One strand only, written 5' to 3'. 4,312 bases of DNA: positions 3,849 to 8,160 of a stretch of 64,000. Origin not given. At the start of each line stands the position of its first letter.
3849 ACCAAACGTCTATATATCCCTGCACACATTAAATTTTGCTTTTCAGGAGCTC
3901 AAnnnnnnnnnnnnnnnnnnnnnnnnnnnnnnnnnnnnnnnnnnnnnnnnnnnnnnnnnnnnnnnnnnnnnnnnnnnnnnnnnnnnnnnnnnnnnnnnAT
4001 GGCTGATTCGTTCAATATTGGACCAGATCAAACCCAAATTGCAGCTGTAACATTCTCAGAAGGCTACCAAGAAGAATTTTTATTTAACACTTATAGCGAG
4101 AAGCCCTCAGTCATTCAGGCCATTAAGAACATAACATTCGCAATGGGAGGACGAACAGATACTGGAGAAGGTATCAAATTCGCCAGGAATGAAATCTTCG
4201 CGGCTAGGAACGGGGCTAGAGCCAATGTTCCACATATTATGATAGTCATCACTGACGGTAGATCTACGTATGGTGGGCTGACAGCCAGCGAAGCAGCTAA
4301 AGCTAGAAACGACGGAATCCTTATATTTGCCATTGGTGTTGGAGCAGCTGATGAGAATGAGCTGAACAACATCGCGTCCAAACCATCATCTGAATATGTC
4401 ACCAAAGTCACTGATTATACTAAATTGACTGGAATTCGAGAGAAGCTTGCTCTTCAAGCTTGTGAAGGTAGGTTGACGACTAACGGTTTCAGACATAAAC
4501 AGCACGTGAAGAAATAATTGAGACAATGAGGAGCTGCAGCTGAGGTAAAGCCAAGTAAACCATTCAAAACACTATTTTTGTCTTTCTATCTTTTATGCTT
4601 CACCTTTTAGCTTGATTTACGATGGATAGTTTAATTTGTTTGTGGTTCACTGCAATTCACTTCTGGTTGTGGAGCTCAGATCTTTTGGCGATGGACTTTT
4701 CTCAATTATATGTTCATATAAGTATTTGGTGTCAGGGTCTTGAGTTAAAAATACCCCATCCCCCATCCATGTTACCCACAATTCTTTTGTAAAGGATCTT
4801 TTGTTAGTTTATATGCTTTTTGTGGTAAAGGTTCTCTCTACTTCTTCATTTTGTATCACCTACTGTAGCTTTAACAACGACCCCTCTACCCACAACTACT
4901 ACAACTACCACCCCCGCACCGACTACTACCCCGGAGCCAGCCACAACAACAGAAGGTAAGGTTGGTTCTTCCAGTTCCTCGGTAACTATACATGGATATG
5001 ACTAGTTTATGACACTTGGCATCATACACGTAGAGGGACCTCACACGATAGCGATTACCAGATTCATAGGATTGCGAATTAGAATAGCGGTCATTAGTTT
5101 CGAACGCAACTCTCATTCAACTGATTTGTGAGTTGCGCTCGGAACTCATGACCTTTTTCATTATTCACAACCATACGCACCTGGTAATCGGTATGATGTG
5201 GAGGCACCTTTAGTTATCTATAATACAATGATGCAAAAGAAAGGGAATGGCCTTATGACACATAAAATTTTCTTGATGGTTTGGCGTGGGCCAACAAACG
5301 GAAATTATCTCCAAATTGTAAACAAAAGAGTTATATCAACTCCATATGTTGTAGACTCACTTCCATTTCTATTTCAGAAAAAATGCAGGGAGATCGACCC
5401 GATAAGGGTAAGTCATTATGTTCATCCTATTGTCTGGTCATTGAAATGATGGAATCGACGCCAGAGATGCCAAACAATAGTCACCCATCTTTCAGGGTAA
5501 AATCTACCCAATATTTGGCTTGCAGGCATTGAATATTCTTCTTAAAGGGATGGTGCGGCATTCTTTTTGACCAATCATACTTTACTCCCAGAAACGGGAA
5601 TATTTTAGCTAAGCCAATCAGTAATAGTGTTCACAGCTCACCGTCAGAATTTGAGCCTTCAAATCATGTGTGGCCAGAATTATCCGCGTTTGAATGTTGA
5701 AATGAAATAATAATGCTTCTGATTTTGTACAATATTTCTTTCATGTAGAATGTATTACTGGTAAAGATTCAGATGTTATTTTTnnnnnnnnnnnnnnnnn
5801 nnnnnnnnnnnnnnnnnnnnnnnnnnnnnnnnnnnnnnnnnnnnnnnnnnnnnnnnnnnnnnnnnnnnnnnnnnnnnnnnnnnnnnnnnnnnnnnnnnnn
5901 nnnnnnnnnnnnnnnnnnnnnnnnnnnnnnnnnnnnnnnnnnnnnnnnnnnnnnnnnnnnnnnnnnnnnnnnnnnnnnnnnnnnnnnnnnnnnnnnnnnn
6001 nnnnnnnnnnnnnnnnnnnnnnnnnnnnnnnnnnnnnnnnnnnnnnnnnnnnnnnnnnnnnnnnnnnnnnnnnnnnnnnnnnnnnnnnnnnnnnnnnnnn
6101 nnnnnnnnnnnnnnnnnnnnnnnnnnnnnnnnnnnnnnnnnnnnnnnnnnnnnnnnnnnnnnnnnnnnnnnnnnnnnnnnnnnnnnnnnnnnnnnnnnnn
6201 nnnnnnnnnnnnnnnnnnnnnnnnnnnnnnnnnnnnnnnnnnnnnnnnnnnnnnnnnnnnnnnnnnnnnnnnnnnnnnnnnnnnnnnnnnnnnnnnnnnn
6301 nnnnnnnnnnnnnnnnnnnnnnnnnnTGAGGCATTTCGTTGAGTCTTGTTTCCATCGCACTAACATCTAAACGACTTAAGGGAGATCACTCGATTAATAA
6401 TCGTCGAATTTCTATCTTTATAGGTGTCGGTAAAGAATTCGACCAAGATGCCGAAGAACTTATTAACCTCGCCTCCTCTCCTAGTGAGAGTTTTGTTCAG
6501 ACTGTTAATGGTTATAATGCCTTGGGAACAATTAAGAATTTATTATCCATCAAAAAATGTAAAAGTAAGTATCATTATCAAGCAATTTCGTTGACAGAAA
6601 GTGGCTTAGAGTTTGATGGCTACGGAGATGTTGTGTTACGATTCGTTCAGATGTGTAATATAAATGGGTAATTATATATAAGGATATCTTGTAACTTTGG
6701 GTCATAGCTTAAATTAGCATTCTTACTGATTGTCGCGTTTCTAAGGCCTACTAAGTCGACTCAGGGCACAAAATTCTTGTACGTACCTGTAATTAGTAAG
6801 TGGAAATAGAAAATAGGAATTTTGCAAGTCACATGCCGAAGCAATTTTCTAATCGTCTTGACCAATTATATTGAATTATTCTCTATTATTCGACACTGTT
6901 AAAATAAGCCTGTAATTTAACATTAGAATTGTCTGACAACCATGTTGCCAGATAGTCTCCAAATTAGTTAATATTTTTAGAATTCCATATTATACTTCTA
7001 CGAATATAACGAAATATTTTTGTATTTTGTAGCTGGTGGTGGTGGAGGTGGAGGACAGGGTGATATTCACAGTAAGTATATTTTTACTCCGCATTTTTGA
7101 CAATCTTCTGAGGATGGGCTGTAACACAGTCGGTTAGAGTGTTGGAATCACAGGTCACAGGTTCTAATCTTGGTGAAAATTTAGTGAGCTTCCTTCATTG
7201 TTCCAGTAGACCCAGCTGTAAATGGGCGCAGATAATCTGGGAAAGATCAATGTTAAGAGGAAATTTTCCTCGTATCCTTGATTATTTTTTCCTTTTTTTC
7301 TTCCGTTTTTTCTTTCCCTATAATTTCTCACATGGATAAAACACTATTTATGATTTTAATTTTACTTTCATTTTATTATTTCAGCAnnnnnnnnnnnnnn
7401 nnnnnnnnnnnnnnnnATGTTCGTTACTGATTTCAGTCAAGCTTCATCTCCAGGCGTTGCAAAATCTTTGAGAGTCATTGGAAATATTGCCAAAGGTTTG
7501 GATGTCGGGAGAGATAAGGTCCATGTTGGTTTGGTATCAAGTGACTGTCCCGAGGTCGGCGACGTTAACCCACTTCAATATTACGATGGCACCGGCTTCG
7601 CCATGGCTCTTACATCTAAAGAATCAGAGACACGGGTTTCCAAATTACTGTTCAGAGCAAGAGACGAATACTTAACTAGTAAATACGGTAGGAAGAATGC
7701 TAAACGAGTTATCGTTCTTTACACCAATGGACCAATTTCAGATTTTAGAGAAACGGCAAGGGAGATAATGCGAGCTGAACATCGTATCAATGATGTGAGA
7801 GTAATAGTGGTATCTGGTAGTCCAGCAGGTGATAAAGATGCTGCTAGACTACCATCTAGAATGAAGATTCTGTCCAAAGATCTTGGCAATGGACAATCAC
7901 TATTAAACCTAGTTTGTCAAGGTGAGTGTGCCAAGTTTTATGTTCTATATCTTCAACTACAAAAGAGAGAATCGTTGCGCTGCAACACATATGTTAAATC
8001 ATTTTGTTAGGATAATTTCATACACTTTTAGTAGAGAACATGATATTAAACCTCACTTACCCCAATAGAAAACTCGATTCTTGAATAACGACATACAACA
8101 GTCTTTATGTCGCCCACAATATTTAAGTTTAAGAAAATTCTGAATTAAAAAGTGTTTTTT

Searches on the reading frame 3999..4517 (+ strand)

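Call 84: search_protein_families(library=pfam, proteins=[window:3999-4517:+], max_evalue=0.001)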
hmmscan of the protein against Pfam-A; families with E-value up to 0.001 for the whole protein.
window:3999-4517:+ (172 aa): 2 families
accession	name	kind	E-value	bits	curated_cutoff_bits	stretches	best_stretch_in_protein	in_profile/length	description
PF00092.34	VWA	-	5.7e-41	141.1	23.8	1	2-148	28-173/174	von Willebrand factor type A domain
PF13519.12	VWA_2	-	2e-08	35.2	27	1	9-87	36-106/107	von Willebrand factor type A domain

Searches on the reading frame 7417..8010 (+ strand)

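Call 84: search_protein_families(library=pfam, proteins=[window:7417-8010:+], max_evalue=0.001)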
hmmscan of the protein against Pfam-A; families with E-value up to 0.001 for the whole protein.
window:7417-8010:+ (197 aa): 1 family
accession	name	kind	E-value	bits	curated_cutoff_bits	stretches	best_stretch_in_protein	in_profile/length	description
PF00092.34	VWA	-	4.8e-07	30.6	23.8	1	2-125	4-135/174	von Willebrand factor type A domain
